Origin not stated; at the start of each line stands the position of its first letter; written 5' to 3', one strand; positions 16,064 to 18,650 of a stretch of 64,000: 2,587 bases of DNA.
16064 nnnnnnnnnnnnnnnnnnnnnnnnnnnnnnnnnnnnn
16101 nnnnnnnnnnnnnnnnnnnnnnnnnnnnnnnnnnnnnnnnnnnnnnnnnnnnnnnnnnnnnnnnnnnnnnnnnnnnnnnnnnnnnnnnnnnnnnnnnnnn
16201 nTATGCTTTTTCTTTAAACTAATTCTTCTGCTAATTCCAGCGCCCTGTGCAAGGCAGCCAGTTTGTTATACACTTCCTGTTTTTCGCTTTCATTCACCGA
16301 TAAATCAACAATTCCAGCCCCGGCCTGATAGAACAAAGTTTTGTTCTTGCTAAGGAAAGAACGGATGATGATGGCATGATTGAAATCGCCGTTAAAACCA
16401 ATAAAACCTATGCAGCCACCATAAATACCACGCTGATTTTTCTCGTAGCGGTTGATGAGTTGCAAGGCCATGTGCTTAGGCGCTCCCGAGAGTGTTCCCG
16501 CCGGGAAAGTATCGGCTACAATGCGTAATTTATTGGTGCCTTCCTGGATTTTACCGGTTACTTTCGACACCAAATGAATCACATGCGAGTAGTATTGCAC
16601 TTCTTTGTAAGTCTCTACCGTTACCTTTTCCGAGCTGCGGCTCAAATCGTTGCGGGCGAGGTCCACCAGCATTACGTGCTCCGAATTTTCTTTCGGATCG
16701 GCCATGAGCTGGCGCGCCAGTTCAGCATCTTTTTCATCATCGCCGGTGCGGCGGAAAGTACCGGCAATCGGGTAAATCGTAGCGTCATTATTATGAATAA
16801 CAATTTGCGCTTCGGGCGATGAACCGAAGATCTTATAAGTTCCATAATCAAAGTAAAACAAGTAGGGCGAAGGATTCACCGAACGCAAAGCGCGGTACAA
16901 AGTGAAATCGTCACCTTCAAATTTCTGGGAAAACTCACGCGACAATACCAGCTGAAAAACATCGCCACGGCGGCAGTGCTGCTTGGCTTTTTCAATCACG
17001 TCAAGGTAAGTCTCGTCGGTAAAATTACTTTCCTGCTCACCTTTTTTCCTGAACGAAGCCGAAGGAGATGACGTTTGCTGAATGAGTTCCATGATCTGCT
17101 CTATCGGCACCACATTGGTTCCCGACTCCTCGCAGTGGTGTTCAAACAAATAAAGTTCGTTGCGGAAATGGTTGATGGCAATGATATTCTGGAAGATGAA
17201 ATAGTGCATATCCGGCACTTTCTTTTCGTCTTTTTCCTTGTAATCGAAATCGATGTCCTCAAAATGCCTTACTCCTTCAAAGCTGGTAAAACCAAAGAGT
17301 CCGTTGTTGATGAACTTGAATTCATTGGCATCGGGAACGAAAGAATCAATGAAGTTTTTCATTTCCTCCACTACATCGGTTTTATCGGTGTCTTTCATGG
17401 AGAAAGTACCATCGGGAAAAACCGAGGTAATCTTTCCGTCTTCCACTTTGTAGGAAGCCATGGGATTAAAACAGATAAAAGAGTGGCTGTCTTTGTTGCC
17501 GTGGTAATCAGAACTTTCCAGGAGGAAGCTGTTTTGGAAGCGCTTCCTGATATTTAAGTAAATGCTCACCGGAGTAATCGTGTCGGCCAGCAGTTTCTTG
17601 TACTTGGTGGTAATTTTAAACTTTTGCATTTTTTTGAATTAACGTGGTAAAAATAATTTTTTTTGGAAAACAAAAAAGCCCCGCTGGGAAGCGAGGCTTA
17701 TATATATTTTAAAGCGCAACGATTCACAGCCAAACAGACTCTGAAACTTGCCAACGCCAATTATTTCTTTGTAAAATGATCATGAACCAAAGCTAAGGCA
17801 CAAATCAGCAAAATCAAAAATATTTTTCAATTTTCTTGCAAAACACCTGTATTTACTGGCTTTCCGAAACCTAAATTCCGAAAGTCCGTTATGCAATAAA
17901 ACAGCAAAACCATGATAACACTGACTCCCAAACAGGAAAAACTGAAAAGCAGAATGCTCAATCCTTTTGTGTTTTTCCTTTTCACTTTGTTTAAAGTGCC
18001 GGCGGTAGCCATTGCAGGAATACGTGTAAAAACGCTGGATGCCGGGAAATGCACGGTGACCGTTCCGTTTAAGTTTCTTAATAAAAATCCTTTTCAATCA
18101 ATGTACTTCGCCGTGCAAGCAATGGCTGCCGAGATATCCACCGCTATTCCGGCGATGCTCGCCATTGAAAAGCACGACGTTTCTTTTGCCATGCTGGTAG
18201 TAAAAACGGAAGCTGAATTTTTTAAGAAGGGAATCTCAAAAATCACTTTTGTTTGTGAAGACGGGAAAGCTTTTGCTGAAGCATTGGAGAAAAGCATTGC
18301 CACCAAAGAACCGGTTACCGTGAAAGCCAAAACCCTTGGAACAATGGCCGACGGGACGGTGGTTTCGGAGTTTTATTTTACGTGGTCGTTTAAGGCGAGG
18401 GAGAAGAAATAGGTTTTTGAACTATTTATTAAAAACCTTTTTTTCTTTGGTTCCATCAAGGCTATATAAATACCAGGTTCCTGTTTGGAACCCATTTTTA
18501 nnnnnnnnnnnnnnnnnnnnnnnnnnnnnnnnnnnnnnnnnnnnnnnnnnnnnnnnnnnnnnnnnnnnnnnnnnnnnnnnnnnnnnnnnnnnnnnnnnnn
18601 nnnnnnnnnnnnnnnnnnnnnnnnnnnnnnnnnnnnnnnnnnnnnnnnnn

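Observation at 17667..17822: Trp-codon-rich leader peptide plus intrinsic terminator upstream of trpE: a candidate ribosome-mediated attenuator in a Bacteroidota trp operon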

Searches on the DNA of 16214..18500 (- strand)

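Call 3: search_rna_families(source=window, start=17000, end=18500, threshold=evalue, max_evalue=1, show_alignments=3)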
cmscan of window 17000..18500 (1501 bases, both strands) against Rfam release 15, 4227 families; matches with E-value up to 1: 5.
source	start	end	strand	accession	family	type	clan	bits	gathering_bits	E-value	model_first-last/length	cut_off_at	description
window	17667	17759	-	RF01772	rnk_pseudo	Cis-reg; leader;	-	24.3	55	0.19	1-108/108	no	Pseudomonas rnk leader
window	17666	17859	-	RF02079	STnc180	Gene; sRNA;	-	23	50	0.071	1-208/208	no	Enterobacterial sRNA STnc180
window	17675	17736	-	RF01393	isrJ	Gene; sRNA;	-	22.5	37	0.2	1-75/75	no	isrJ Hfq binding RNA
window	17669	17751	-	RF02869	ncS025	Gene; sRNA;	-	21.2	46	0.53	1-85/85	no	Burkholderia sRNA 25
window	17674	17701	-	RF02604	BASRCI153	Gene; sRNA;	-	15.3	137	0.77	166-193/214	no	Brucella sRNA CI153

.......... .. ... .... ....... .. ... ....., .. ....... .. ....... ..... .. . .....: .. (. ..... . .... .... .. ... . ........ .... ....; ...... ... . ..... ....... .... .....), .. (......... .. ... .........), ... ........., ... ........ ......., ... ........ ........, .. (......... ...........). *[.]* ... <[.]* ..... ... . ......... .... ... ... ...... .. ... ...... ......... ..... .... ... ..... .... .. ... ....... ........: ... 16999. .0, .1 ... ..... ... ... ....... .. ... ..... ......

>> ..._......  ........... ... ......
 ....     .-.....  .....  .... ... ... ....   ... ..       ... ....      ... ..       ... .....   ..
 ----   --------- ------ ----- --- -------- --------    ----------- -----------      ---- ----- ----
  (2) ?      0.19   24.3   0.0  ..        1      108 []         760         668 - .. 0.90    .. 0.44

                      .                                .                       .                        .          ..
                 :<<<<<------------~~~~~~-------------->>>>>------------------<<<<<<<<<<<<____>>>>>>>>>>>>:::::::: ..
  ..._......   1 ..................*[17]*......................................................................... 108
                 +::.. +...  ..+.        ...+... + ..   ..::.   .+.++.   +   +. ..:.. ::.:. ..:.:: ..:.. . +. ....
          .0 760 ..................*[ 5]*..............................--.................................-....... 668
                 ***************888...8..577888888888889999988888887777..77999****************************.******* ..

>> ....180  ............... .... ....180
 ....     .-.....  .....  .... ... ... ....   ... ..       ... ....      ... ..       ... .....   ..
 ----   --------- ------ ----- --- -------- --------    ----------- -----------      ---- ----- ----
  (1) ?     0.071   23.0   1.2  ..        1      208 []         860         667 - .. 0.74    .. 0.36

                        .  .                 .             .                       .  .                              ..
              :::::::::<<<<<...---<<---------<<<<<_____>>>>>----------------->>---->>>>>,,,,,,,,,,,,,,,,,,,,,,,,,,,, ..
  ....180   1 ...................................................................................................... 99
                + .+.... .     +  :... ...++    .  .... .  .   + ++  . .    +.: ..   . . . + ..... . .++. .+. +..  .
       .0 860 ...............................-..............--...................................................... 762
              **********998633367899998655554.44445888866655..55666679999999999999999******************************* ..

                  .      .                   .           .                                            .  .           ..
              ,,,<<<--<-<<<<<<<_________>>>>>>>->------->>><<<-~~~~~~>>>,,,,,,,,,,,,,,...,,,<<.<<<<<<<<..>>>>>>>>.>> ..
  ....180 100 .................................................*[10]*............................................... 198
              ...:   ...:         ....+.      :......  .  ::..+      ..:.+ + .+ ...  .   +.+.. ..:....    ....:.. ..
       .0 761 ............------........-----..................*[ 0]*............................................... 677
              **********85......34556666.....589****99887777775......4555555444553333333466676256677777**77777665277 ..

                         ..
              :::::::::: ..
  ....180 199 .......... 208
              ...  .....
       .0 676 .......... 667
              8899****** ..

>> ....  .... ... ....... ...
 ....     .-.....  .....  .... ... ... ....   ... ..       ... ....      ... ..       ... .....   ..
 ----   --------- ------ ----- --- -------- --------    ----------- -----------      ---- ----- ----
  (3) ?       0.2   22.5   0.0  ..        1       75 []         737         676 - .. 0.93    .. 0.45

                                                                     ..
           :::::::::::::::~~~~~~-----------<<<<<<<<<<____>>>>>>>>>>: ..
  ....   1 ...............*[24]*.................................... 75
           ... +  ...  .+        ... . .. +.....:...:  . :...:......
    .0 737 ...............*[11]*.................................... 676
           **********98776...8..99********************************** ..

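Call 15: search_rna_families(sources=[L001, L002, L003, L004, L007, L010, L015, L019, L020, L029, L032, L044, L050, L052, L064, L068, L069, L028, L056, L071], threshold=gathering)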
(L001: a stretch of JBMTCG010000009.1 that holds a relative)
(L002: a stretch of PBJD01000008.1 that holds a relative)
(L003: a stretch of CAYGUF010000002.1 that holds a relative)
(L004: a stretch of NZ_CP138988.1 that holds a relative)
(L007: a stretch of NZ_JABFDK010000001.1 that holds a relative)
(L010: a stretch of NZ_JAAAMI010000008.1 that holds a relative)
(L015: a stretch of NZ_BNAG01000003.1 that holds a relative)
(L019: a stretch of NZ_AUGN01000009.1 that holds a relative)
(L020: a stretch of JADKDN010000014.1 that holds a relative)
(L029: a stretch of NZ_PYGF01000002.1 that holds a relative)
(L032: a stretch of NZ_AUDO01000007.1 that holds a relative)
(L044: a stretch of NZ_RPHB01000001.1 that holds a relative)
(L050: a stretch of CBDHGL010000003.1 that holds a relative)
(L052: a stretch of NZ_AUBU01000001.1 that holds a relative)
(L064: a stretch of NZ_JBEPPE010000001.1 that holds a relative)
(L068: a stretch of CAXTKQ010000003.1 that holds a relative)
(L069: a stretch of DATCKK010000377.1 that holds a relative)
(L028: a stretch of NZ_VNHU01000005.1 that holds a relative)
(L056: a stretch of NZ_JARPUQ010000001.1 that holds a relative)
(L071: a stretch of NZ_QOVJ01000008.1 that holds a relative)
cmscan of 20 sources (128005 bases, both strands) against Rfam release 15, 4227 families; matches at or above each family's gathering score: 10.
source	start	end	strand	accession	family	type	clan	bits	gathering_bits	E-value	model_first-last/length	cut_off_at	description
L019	2284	2409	+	RF01692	Bacteroid-trp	Cis-reg; leader;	-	80.3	49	2.9e-08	1-131/131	no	Bacteroidete tryptophan peptide leader RNA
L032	2303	2426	+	RF01692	Bacteroid-trp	Cis-reg; leader;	-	77.1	49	1.2e-07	1-131/131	no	Bacteroidete tryptophan peptide leader RNA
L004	1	236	+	RF00023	tmRNA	Gene;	CL00001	74.2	47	1.1e-26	134-374/374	5'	transfer-messenger RNA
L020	2320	2446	+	RF01692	Bacteroid-trp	Cis-reg; leader;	-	66.2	49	1.1e-05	1-131/131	no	Bacteroidete tryptophan peptide leader RNA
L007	2280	2402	+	RF01692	Bacteroid-trp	Cis-reg; leader;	-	64.3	49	2.6e-05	1-131/131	no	Bacteroidete tryptophan peptide leader RNA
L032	96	180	-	RF01705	Flavo-1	Gene; sRNA;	-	62.5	42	5.8e-11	1-76/76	no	Flavo-1 RNA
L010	2345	2457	+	RF01692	Bacteroid-trp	Cis-reg; leader;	-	60.9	49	0.00011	1-131/131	no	Bacteroidete tryptophan peptide leader RNA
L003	2328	2445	+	RF01692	Bacteroid-trp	Cis-reg; leader;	-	60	49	0.00016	1-131/131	no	Bacteroidete tryptophan peptide leader RNA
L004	2337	2464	+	RF01692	Bacteroid-trp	Cis-reg; leader;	-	58.4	49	0.00031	1-131/131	no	Bacteroidete tryptophan peptide leader RNA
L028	2303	2424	+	RF01692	Bacteroid-trp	Cis-reg; leader;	-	49.9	49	0.011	1-131/131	no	Bacteroidete tryptophan peptide leader RNA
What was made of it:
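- RF01692 hits 8 of 20 of these loci (call 15).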

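Call 16: search_rna_families(source=window, start=17600, end=17900, threshold=evalue, max_evalue=10, show_alignments=0)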
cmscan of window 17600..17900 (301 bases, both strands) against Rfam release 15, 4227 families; matches with E-value up to 10: 33.
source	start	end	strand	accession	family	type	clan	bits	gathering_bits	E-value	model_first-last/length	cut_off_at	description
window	17667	17759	-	RF01772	rnk_pseudo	Cis-reg; leader;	-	24.3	55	0.038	1-108/108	no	Pseudomonas rnk leader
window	17666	17859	-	RF02079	STnc180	Gene; sRNA;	-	23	50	0.014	1-208/208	no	Enterobacterial sRNA STnc180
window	17675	17736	-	RF01393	isrJ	Gene; sRNA;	-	22.5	37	0.04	1-75/75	no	isrJ Hfq binding RNA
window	17669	17751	-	RF02869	ncS025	Gene; sRNA;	-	21.2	46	0.11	1-85/85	no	Burkholderia sRNA 25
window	17667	17846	-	RF04182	GibS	Gene; sRNA;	-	19.3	115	1.6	1-142/142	no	GibS sRNA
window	17768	17842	+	RF00343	snoZ122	Gene; snRNA; snoRNA; CD-box;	-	18.9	38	3.1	1-89/89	no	Small nucleolar RNA Z122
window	17670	17750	-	RF01859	Phe_leader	Cis-reg; leader;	-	18.6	55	0.92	1-125/125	no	Phenylalanine leader peptide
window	17666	17747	-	RF04312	trpB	Cis-reg;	-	18.6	59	3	1-107/107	no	trpB ncRNA motif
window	17649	17708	+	RF02064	STnc370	Gene; sRNA;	-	18.6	54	6.6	1-71/71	no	Enterobacterial sRNA STnc370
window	17662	17750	-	RF00121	MicC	Gene; sRNA;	-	18.5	90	2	1-123/123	no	MicC RNA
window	17673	17753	-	RF02083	OrzO-P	Gene; antitoxin;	-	18.4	60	1.2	1-76/76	no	OrzO-P RNA antitoxin family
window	17667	17765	-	RF02064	STnc370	Gene; sRNA;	-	18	54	8.6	1-71/71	no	Enterobacterial sRNA STnc370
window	17641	17705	+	RF01859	Phe_leader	Cis-reg; leader;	-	17.2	55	1.9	1-125/125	no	Phenylalanine leader peptide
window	17600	17704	+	RF00394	SNORA4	Gene; snRNA; snoRNA; HACA-box;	CL00023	16.8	56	5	1-141/141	no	Small nucleolar RNA SNORA4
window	17655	17713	-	RF02621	BSnc120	Gene; sRNA;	-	16.7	114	0.47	1-88/88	no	Brucella sRNA 120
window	17671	17765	-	RF00513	Trp_leader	Cis-reg; leader;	-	15.9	41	1.1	1-100/100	no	Tryptophan operon leader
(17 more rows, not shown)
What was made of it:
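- On Rfam RF00513 Trp_leader (proteobacterial): 15.9 bits, E=1.1 (call 16).
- Closest known: Other leader-peptide attenuators. Different: Weak Rfam matches to Phe_leader and similar families are driven by the terminator (call 16).
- Tried and rejected: Rfam scans of the region (calls 3 and 16).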
